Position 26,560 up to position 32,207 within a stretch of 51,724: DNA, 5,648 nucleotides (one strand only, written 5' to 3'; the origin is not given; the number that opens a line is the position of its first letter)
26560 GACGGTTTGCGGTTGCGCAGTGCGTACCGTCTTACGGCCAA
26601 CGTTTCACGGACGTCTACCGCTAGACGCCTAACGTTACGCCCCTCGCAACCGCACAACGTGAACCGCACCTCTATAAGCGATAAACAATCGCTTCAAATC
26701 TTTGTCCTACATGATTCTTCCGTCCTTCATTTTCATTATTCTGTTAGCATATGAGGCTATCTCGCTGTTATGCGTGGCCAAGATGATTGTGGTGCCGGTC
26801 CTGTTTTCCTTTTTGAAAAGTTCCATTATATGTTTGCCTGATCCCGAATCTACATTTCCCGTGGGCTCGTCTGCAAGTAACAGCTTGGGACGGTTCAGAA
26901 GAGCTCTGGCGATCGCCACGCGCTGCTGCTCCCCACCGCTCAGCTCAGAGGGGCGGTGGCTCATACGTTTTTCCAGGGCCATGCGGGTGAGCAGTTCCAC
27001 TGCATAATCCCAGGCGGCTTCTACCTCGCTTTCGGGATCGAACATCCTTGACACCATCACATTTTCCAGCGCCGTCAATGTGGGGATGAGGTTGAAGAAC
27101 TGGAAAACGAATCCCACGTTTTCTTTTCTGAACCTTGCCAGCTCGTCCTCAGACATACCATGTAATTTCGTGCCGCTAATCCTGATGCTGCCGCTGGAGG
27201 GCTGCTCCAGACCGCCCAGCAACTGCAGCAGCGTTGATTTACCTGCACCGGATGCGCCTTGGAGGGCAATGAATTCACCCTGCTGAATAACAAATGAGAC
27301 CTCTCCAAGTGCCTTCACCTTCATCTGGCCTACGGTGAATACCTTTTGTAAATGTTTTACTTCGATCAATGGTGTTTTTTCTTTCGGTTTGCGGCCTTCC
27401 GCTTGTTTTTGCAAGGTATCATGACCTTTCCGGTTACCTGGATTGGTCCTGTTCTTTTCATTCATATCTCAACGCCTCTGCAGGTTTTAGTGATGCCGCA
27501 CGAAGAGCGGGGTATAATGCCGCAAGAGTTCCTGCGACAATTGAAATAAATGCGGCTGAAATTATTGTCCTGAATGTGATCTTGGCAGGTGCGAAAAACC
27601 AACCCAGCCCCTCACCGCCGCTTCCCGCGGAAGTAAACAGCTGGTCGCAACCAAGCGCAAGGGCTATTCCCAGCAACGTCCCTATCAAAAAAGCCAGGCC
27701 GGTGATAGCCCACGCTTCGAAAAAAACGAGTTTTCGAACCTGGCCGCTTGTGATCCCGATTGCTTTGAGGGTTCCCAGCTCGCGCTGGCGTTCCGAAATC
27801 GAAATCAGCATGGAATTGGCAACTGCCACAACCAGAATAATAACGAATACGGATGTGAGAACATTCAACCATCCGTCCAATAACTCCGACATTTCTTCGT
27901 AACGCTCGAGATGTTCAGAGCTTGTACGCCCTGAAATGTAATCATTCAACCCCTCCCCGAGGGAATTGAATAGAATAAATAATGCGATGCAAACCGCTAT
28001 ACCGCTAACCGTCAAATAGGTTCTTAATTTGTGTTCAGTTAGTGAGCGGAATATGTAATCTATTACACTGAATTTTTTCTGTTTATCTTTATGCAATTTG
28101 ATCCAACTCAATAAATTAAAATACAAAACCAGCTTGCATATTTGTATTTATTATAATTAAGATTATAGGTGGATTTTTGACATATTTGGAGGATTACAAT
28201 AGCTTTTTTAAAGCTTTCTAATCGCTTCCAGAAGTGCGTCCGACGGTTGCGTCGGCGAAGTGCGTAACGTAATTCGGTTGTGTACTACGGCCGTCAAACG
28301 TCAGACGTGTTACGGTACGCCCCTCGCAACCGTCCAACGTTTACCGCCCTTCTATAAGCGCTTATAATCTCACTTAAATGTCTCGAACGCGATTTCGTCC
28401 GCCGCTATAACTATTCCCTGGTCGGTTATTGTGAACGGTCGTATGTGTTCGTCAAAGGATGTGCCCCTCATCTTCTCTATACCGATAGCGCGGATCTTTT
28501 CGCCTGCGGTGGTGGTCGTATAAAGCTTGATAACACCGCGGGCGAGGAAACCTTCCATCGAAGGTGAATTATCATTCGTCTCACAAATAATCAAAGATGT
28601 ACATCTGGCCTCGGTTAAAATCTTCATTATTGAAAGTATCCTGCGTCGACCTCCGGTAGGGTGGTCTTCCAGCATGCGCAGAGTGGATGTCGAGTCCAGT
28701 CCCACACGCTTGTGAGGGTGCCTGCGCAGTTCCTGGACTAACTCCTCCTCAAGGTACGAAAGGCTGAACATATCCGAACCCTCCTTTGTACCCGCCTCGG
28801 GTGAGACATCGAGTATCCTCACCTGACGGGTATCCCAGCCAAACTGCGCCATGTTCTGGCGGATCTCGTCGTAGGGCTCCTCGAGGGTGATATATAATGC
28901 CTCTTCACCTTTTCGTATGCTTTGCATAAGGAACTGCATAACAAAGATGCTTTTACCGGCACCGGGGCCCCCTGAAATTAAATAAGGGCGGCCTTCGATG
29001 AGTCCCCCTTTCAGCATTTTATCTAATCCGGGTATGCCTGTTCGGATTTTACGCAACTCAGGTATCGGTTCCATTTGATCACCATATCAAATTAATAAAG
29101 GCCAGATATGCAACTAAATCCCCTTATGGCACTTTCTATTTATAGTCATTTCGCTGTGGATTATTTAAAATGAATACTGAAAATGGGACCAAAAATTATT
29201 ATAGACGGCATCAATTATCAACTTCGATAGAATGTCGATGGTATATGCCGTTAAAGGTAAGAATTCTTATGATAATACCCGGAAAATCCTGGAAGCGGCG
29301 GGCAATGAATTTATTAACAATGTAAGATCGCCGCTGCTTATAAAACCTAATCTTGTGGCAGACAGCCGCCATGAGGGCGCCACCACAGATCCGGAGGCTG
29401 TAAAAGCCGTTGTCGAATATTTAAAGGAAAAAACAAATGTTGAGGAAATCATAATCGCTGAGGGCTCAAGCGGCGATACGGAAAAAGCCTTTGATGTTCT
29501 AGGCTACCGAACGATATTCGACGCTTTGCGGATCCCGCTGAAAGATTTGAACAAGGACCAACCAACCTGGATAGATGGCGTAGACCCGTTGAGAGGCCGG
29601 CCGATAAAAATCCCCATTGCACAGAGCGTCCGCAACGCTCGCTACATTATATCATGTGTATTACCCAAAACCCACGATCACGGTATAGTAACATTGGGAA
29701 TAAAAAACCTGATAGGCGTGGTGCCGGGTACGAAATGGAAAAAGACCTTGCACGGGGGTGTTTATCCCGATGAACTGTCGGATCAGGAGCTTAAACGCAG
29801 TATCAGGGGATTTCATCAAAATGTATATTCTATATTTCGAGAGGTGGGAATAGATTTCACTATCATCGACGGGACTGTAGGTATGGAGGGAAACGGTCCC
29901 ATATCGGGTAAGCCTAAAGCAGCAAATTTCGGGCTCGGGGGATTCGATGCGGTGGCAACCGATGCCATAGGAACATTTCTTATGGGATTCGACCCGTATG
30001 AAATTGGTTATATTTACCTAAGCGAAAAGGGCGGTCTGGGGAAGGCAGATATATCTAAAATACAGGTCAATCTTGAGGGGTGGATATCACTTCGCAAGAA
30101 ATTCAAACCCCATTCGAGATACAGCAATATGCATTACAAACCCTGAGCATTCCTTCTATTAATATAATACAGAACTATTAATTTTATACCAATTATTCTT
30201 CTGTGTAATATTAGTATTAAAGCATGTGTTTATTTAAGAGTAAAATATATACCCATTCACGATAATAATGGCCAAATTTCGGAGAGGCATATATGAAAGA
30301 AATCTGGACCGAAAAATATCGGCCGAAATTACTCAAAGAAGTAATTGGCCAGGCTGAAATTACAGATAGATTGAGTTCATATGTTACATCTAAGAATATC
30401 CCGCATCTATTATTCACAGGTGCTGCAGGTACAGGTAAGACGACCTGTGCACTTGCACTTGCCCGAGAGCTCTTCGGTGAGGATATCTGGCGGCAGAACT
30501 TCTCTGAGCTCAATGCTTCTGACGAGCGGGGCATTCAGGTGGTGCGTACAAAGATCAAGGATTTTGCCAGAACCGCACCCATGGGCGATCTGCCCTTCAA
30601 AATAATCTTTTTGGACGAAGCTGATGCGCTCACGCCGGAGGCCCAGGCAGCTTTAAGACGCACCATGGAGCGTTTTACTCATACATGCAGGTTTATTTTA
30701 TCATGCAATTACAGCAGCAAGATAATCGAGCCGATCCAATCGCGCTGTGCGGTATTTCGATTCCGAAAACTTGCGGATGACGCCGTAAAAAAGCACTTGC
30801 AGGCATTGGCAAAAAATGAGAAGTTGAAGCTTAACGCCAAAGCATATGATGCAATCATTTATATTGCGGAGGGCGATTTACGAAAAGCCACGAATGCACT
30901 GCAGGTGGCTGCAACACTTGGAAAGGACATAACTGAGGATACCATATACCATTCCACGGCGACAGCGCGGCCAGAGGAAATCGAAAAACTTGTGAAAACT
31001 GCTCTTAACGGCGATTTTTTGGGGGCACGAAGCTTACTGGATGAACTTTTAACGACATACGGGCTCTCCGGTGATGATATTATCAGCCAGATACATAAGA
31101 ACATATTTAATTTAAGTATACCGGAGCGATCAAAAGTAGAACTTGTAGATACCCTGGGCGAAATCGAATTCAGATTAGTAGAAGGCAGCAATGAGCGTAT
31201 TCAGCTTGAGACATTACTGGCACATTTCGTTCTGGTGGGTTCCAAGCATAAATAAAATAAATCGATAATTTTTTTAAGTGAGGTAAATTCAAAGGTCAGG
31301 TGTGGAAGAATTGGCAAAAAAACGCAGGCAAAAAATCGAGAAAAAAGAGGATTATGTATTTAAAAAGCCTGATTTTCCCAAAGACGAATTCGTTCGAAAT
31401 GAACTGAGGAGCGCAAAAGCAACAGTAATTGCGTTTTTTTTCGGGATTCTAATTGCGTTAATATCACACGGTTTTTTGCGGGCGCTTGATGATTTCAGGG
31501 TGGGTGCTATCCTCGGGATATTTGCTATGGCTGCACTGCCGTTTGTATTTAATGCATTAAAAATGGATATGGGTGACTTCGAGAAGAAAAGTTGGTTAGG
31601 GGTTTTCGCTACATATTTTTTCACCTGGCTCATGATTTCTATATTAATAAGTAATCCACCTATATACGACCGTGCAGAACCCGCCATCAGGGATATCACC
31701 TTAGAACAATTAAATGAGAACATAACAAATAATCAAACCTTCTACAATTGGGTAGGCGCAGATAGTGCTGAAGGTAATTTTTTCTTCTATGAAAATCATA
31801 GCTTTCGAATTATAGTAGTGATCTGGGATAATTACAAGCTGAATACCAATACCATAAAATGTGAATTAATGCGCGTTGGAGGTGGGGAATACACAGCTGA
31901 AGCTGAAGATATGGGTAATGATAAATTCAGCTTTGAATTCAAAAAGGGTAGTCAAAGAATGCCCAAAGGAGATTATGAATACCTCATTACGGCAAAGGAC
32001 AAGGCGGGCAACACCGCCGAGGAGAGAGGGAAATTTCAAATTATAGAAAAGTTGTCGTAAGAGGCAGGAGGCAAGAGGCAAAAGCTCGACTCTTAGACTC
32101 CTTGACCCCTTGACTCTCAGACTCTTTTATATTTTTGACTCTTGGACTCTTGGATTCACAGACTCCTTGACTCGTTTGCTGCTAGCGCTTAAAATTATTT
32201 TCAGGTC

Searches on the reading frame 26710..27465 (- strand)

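Call 18: search_protein_families(library=pfam, proteins=[window:26710-27465:-], max_evalue=0.001)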
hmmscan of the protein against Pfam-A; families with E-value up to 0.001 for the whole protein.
window:26710-27465:- (252 aa): 3 families
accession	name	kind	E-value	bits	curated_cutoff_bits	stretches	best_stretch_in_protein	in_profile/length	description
PF00005.33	ABC_tran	-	2.9e-36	125.5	25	1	54-202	2-136/137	ABC transporter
PF13304.12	AAA_21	-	3.8e-10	40.8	27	1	172-236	235-302/304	AAA domain, putative AbiEii toxin, Type IV TA system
PF03193.22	RsgA_GTPase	-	0.00029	21.1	30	1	40-95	84-138/174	RsgA GTPase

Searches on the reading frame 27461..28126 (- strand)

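Call 18: search_protein_families(library=pfam, proteins=[window:27461-28126:-], max_evalue=0.001)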
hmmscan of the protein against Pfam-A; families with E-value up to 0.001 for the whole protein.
window:27461-28126:- (222 aa): 1 family
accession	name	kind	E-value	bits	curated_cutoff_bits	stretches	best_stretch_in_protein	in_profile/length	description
PF02687.27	FtsX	-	1.3e-15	58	25.5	1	89-215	2-120/120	FtsX-like permease C-terminal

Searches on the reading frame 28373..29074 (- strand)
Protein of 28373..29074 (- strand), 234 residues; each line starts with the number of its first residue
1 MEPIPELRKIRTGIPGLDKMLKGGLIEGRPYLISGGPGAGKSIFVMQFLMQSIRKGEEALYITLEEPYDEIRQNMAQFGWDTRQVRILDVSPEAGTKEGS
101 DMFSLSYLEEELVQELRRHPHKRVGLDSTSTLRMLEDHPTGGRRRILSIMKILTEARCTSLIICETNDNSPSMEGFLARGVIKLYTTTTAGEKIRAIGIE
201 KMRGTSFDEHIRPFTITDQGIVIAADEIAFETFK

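Call 18: search_protein_families(library=pfam, proteins=[window:28373-29074:-], max_evalue=0.001)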
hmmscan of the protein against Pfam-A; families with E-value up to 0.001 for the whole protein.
window:28373-29074:- (234 aa): 3 families
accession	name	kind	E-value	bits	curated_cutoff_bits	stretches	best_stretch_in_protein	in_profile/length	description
PF06745.19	ATPase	-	6.4e-55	186.5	26.6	1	10-226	1-229/231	KaiC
PF13481.12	AAA_25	-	0.00012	22.2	27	1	10-129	15-152/195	AAA domain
PF07088.17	GvpD_P-loop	-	0.00047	20.6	24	0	28-90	10-71/189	GvpD gas vesicle protein, P-loop domain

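Call 94: search_protein_families(library=padloc, proteins=[window:28373-29074:-], max_evalue=0.01)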
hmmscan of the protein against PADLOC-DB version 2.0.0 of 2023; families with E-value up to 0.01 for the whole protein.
window:28373-29074:- (234 aa): 2 families
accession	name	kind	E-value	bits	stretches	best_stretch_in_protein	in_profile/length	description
PDLC04140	mad8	-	0.0027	15.3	1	27-119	26-114/314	mads_8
PDLC02350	AbiO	-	0.0053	13.6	1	31-86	195-249/468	AbiO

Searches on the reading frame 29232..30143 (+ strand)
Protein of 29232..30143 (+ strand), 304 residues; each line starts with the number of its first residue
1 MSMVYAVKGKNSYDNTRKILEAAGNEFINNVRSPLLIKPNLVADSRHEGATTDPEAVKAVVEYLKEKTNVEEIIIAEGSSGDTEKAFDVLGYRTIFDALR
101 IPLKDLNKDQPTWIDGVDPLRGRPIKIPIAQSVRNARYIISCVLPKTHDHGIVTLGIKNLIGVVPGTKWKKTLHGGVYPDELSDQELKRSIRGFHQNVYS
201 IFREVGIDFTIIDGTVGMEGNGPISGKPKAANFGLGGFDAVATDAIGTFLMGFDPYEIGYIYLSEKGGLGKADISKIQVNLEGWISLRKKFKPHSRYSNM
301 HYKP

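Call 18: search_protein_families(library=pfam, proteins=[window:29232-30143:+], max_evalue=0.001)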
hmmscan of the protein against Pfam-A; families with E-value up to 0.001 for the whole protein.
window:29232-30143:+ (304 aa): 1 family
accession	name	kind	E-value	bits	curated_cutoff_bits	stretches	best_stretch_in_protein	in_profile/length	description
PF04015.17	DUF362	-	3.5e-40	138.6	24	1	36-247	2-198/200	Domain of unknown function (DUF362)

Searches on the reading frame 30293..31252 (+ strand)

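Call 18: search_protein_families(library=pfam, proteins=[window:30293-31252:+], max_evalue=0.001)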
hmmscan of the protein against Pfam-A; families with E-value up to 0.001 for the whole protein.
window:30293-31252:+ (320 aa): 12 families
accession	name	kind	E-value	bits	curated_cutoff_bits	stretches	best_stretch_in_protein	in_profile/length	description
PF08542.16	Rep_fac_C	-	1e-25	90.3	23.6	1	226-310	2-87/88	Replication factor C C-terminal domain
PF00004.35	AAA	-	2.1e-17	64.3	21.2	1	39-156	1-127/131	ATPase family associated with various cellular activities (AAA)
PF13177.12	DNA_pol3_delta2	-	1.6e-12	48.1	27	1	81-160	83-160/161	DNA polymerase III, delta subunit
PF05496.18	RuvB_N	-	1.2e-07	32.1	27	1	10-61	2-58/159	Holliday junction DNA helicase RuvB P-loop domain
PF25361.1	AAA_lid_RFC1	-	1.9e-06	27.7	34.9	1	164-216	3-55/59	RFC1-like, AAA+ ATPase lid domain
PF13401.12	AAA_22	-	4.8e-06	27.4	27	0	38-137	7-121/130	AAA domain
PF07726.17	AAA_3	-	2.2e-05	24.8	27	1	38-127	1-88/131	ATPase family associated with various cellular activities (AAA)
PF13173.12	AAA_14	-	2.3e-05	24.8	27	1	39-139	5-98/129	AAA domain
PF16193.11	AAA_assoc_2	-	2.8e-05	24.7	34.3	1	175-220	2-41/81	AAA C-terminal domain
PF21960.2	RCF1-5-like_lid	-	8.7e-05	22.8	27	1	169-207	3-42/43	RCF1/5-like, AAA+ ATPase lid domain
PF13191.12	AAA_16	-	9.3e-05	23.4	32.6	0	23-126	8-103/167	AAA ATPase domain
PF25199.1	nSTAND_NTPase5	-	0.00011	22.5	34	1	17-140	18-134/145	Novel STAND NTPase 5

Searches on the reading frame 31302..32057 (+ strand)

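Call 18: search_protein_families(library=pfam, proteins=[window:31302-32057:+], max_evalue=0.001)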
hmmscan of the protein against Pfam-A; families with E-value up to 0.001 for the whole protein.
window:31302-32057:+ (252 aa): 2 families
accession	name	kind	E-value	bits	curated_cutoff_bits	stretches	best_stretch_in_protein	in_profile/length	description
PF19094.5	EMC6_arch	-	2.1e-07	31.7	26.7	1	36-112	3-81/87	EMC6-arch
PF19077.6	Big_13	-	0.0005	21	27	1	192-247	47-100/102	Bacterial Ig-like domain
